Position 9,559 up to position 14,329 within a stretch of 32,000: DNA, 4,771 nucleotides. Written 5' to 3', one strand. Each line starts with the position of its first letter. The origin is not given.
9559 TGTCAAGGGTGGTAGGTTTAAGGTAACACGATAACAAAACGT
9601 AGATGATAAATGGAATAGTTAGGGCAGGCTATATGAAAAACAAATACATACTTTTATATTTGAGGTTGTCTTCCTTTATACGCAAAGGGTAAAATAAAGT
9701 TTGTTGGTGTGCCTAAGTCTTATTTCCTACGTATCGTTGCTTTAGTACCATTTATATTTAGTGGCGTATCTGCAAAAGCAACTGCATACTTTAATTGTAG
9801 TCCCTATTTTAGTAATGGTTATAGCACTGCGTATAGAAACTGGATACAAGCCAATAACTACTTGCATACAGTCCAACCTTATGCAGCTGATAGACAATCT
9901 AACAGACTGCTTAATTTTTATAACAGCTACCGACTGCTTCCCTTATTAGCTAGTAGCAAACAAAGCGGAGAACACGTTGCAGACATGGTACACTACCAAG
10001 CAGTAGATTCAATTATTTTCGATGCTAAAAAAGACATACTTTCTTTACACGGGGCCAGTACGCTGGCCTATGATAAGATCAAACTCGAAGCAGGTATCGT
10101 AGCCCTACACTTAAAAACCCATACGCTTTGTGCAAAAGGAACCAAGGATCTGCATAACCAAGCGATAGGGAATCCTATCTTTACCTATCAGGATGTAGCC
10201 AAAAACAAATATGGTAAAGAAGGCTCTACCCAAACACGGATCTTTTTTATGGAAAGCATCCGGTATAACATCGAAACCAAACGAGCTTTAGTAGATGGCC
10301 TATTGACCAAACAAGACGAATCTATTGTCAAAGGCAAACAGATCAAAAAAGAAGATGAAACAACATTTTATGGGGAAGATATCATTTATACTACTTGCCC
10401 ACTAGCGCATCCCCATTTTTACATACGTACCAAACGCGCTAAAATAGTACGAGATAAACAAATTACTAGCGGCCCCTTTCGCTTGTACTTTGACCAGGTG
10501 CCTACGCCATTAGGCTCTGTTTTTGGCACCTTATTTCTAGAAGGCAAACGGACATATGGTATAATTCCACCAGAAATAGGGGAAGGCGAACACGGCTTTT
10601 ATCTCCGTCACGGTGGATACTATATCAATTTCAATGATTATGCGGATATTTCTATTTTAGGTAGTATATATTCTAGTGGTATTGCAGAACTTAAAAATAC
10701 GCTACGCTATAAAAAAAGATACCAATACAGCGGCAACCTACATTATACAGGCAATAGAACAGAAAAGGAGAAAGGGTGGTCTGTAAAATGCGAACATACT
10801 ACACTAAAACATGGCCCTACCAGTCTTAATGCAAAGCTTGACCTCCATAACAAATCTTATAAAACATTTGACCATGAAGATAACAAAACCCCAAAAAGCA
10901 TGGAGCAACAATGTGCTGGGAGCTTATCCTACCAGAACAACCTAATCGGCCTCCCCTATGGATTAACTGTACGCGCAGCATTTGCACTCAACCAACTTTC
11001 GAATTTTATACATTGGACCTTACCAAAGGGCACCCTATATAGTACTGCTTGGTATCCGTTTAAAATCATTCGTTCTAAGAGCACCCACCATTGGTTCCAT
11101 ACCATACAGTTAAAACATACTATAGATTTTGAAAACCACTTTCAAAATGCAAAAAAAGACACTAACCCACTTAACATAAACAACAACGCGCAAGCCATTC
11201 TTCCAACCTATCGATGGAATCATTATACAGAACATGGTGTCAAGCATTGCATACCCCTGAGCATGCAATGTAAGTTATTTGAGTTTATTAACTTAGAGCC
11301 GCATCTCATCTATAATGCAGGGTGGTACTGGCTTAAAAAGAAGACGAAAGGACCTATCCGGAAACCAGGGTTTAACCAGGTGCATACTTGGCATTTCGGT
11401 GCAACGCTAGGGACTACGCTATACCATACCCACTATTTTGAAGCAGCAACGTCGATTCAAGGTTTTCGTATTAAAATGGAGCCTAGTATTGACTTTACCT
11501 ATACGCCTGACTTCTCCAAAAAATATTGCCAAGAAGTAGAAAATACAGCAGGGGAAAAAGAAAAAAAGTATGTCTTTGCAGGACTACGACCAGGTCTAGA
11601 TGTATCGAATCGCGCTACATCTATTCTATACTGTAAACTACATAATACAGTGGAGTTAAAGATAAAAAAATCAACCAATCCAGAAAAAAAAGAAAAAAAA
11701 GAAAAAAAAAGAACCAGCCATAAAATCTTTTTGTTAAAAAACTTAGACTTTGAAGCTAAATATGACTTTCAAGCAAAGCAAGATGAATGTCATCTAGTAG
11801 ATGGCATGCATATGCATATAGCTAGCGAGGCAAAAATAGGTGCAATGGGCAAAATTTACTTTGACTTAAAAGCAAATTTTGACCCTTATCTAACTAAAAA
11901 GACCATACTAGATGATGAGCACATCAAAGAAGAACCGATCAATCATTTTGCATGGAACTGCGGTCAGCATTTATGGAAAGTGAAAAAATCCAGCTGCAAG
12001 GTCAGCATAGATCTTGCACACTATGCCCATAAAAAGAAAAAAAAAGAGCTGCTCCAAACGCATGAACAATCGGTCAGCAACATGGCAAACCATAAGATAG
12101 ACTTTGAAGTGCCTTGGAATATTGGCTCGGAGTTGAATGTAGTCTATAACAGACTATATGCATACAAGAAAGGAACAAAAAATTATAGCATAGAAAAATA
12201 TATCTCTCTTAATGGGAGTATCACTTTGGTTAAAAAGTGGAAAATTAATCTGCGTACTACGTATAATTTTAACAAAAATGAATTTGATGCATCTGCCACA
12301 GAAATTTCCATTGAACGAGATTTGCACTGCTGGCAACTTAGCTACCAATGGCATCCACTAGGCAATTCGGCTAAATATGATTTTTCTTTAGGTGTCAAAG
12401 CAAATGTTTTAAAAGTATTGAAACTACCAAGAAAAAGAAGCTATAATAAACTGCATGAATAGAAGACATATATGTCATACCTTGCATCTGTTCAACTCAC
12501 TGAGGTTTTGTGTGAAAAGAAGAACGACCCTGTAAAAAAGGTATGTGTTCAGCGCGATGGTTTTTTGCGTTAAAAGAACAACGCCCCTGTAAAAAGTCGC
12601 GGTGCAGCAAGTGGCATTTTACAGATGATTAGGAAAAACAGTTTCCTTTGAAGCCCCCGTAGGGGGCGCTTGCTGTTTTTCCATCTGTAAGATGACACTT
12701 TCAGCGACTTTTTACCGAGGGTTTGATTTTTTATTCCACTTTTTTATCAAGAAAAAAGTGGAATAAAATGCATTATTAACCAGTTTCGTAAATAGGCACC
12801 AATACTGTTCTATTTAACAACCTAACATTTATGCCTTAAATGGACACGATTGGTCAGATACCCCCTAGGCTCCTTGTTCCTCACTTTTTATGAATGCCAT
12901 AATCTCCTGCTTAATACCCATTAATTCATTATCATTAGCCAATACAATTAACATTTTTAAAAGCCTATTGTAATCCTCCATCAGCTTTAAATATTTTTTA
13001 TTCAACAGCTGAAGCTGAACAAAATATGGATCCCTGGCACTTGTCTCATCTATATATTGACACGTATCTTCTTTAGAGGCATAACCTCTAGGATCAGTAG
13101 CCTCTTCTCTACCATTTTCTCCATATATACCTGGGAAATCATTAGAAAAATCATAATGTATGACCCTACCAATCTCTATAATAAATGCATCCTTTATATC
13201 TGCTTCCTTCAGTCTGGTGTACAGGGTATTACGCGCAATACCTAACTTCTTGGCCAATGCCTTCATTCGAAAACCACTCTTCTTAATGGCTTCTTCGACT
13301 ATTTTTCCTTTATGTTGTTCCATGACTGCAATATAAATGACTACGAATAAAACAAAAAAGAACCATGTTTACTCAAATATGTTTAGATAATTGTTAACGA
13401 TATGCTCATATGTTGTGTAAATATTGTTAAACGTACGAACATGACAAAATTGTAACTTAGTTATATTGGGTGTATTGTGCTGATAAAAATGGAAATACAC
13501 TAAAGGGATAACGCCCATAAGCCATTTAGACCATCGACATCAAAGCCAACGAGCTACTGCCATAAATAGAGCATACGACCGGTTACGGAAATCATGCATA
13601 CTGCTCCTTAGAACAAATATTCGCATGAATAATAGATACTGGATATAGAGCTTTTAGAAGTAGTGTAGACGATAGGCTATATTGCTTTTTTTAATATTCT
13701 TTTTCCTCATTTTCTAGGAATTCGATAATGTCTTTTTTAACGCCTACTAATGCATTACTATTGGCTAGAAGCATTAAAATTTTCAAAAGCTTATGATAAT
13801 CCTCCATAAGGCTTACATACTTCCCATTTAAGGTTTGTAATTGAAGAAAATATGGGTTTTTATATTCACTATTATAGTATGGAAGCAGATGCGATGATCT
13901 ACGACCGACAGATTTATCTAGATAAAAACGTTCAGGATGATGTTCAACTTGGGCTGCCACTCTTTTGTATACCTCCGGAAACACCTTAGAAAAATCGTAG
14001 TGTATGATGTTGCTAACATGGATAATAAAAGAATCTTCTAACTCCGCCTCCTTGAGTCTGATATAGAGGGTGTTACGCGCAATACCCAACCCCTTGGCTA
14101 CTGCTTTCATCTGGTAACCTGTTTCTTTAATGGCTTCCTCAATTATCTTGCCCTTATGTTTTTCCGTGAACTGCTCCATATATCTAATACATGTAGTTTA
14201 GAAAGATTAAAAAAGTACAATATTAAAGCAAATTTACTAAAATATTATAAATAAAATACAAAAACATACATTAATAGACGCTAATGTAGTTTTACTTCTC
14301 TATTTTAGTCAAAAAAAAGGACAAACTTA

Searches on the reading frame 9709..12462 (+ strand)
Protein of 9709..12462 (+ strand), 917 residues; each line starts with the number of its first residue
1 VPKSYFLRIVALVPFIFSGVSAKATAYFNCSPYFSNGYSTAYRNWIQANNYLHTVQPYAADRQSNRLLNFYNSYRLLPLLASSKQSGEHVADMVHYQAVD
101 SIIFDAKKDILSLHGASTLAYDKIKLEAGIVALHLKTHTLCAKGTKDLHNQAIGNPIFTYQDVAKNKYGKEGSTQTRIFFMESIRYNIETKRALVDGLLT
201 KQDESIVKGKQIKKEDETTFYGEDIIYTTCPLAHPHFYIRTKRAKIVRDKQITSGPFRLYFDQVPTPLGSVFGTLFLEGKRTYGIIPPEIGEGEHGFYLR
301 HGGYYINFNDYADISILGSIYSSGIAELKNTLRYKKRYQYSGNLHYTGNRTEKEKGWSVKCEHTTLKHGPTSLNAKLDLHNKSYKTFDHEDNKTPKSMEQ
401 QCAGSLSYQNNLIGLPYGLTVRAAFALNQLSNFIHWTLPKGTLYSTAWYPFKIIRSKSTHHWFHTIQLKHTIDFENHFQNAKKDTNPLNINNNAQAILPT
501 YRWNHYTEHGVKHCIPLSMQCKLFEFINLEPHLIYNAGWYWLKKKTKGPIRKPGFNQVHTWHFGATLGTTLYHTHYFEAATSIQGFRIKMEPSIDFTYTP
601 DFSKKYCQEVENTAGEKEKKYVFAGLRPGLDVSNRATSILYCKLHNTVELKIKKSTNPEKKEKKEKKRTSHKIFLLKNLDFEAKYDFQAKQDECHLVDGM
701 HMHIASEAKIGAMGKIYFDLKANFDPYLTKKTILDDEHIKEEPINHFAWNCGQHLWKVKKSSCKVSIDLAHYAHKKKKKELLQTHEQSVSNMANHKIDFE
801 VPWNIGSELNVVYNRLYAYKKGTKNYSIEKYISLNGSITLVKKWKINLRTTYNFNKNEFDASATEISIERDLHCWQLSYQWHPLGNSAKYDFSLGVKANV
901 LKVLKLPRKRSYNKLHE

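Call 14: search_protein_families(library=pfam, proteins=[window:9709-12462:+])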
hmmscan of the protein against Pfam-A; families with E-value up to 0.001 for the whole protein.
window:9709-12462:+ (917 aa): 1 family
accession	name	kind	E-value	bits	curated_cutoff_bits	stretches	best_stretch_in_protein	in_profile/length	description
PF19838.5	LptD_2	-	5.5e-79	266.4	22.5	1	252-727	1-464/464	LptD protein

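Call 70: find_homologous_proteins(query=window:9709-12462:+, max_evalue=1e-150)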
Query window:9709-12462:+ (917 aa): 20 proteins with E <= 1e-150 among 6895 candidates.
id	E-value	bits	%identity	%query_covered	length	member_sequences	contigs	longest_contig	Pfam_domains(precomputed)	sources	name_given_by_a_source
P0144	0.0e+0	1903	88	100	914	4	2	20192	PF19838.6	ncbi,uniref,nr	ncbi:putative LPS assembly protein LptD [Candidatus Cardinium sp. TP]|uniref:putative LPS assembly p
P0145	0.0e+0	1433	68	100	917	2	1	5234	PF19838.6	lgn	-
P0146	0.0e+0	1365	66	100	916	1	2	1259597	PF19838.6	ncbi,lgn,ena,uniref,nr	ncbi:MAG: putative LPS assembly protein LptD [Candidatus Cardinium sp.]|uniref:putative LPS assembly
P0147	0.0e+0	1354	65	100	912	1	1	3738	PF19838.6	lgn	-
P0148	0.0e+0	1353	65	100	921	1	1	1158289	PF19838.6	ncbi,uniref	ncbi:putative LPS assembly protein LptD [Cardinium endosymbiont of Nabis limbatus]|uniref:putative L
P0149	0.0e+0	1319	65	98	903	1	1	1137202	PF19838.6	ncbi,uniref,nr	ncbi:putative LPS assembly protein LptD [Cardinium endosymbiont of Oedothorax gibbosus]|uniref:putat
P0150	0.0e+0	1313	63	100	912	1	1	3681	PF19838.6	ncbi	-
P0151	0.0e+0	1312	62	100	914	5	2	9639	PF19838.6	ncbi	-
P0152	0.0e+0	1231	60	100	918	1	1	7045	PF19838.6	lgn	-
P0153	0.0e+0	1207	59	100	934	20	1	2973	PF19838.6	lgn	-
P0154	0.0e+0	1204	59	99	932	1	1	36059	PF19838.6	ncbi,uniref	ncbi:putative LPS assembly protein LptD [Candidatus Cardinium hertigii]|uniref:putative LPS assembly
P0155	0.0e+0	1180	58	100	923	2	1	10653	PF19838.6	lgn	-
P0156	0.0e+0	1120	56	100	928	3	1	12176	PF19838.6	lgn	-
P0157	0.0e+0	1067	55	100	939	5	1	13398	PF19838.6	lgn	-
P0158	0.0e+0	1030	53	99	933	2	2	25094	PF19838.6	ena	-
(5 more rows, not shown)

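Call 71: find_encoding_contigs(protein=P0144, flank=10000, max_places=2)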
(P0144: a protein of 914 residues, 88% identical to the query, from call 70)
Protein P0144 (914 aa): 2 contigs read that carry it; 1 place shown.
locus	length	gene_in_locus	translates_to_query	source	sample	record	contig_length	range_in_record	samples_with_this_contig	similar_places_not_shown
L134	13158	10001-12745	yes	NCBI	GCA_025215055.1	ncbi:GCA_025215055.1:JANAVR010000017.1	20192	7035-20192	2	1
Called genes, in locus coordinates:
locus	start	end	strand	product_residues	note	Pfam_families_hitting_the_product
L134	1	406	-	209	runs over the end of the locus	PF01648:ACPS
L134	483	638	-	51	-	-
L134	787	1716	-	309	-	PF02899:Phage_int_SAM_1, PF13495:Phage_int_SAM_4, PF00589:Phage_integrase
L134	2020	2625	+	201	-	PF01553:Acyltransferase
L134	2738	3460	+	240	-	PF01025:GrpE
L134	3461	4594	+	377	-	PF00226:DnaJ, PF01556:DnaJ_C, PF00684:DnaJ_CXXCXGXG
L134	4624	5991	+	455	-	PF05496:RuvB_N (faint), PF13177:DNA_pol3_delta2, PF00004:AAA, PF07728:AAA_5 (weak), PF13401:AAA_22 (weak), PF22608:DNAX_ATPase_lid, PF12169:DNA_pol3_gamma3 (weak)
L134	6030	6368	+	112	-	PF28557:DUF8439 (weak)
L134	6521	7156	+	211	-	PF25084:LbH_EIF2B (faint), PF25087:GMPPB_C, PF14602:Hexapep_2 (faint), PF00132:Hexapep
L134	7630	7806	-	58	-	-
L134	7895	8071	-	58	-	PF12796:Ank_2, PF13637:Ank_4 (faint), PF13857:Ank_5, PF00023:Ank (weak)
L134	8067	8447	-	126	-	PF12796:Ank_2, PF13606:Ank_3 (faint), PF13857:Ank_5 (faint), PF12796:Ank_2, PF00023:Ank (weak), PF13637:Ank_4 (weak)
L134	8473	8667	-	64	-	-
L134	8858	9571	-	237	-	-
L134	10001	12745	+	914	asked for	PF19838:LptD_2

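Call 72: find_encoding_contigs(protein=P0146, flank=10000, max_places=1)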
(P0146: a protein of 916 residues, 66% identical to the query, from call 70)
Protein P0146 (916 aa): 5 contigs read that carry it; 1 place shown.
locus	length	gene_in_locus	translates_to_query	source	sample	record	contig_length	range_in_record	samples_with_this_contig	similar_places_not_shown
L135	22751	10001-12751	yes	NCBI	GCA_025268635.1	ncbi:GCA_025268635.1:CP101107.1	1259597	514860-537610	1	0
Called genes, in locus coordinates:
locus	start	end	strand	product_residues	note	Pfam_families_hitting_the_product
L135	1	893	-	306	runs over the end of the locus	PF02899:Phage_int_SAM_1, PF13495:Phage_int_SAM_4, PF00589:Phage_integrase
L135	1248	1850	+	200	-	PF01553:Acyltransferase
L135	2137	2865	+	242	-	PF01025:GrpE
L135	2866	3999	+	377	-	PF00226:DnaJ, PF01556:DnaJ_C, PF00684:DnaJ_CXXCXGXG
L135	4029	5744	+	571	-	PF05496:RuvB_N (faint), PF13177:DNA_pol3_delta2, PF00004:AAA, PF07728:AAA_5 (faint), PF13401:AAA_22 (weak), PF22608:DNAX_ATPase_lid, PF28557:DUF8439 (weak)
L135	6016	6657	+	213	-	PF25087:GMPPB_C, PF25084:LbH_EIF2B (weak), PF00132:Hexapep, PF14602:Hexapep_2 (weak)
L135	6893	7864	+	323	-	-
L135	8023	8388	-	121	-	-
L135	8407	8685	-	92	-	-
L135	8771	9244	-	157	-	-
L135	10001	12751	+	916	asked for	PF19838:LptD_2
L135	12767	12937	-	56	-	-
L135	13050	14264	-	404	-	PF09820:AAA-ATPase_like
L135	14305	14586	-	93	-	PF09820:AAA-ATPase_like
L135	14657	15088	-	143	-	-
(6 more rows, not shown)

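Call 79: find_encoding_contigs(protein=P0149, flank=10000, max_places=1)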
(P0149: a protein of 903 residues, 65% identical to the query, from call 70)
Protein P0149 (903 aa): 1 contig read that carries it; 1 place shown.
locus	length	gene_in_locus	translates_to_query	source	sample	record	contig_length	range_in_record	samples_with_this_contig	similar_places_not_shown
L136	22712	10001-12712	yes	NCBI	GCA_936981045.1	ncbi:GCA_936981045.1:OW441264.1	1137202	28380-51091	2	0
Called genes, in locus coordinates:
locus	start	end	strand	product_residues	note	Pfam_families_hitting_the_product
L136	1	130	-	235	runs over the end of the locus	PF00665:rve (weak), PF13610:DDE_Tnp_IS240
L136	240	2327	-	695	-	PF17191:RecG_wedge, PF01336:tRNA_anti-codon, PF00176:SNF2-rel_dom (weak), PF00270:DEAD, PF04851:ResIII, PF00271:Helicase_C, PF19833:RecG_dom3_C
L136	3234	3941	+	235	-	PF00665:rve (weak), PF13610:DDE_Tnp_IS240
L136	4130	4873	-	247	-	PF00970:FAD_binding_6, PF00175:NAD_binding_1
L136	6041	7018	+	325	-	PF12127:FloA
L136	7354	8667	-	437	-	PF00078:RVT_1, PF08388:GIIM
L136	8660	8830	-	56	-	-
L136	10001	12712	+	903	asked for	PF19838:LptD_2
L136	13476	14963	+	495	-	PF00999:Na_H_Exchanger, PF02080:TrkA_C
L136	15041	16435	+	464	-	PF00890:FAD_binding_2 (weak), PF01134:GIDA, PF01262:AlaDh_PNT_C (faint), PF07992:Pyr_redox_2, PF12831:FAD_oxidored (weak), PF13738:Pyr_redox_3, PF00070:Pyr_redox, PF02852:Pyr_redox_dim, +3 more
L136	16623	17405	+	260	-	PF00378:ECH_1, PF16113:ECH_2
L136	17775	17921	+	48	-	-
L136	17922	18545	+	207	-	PF00665:rve (weak), PF13610:DDE_Tnp_IS240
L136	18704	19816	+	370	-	PF02812:ELFV_dehydrog_N, PF00208:ELFV_dehydrog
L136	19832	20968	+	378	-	PF01029:NusB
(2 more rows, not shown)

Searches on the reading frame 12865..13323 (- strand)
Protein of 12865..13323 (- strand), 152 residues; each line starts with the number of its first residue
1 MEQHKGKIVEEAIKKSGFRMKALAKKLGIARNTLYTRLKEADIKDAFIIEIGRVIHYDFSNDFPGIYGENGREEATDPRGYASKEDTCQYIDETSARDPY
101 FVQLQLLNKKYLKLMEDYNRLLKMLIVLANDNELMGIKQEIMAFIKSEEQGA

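Call 14: search_protein_families(library=pfam, proteins=[window:12865-13323:-])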
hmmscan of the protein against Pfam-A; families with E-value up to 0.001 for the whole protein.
window:12865-13323:- (152 aa): 1 family
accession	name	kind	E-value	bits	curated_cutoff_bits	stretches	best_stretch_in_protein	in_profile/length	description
PF02954.25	HTH_8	-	7.9e-08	32.4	22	1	8-40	9-41/42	Bacterial regulatory protein, Fis family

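Call 89: search_protein_families(library=ncbifam, proteins=[window:12865-13323:-], max_evalue=0.01)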
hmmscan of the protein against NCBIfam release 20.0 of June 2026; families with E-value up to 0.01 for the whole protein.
window:12865-13323:- (152 aa): 0 families

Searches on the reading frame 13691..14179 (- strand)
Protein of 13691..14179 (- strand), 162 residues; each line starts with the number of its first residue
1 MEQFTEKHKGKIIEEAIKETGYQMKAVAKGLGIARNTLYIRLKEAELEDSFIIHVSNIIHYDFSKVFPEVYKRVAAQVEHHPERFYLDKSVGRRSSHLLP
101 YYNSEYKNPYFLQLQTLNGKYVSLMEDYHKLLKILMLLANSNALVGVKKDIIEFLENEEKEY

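Call 15: search_protein_families(library=pfam, proteins=[window:13691-14179:-], max_evalue=0.01)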
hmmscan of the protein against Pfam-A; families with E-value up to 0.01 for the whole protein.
window:13691-14179:- (162 aa): 2 families
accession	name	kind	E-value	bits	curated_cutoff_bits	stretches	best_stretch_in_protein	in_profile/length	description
PF02954.25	HTH_8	-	1e-07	32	22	1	11-44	8-41/42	Bacterial regulatory protein, Fis family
PF01527.26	HTH_Tnp_1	-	0.00057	20.5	24.1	1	3-39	6-41/75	Transposase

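Call 89: search_protein_families(library=ncbifam, proteins=[window:13691-14179:-], max_evalue=0.01)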
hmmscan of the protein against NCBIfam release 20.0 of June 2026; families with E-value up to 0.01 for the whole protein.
window:13691-14179:- (162 aa): 0 families
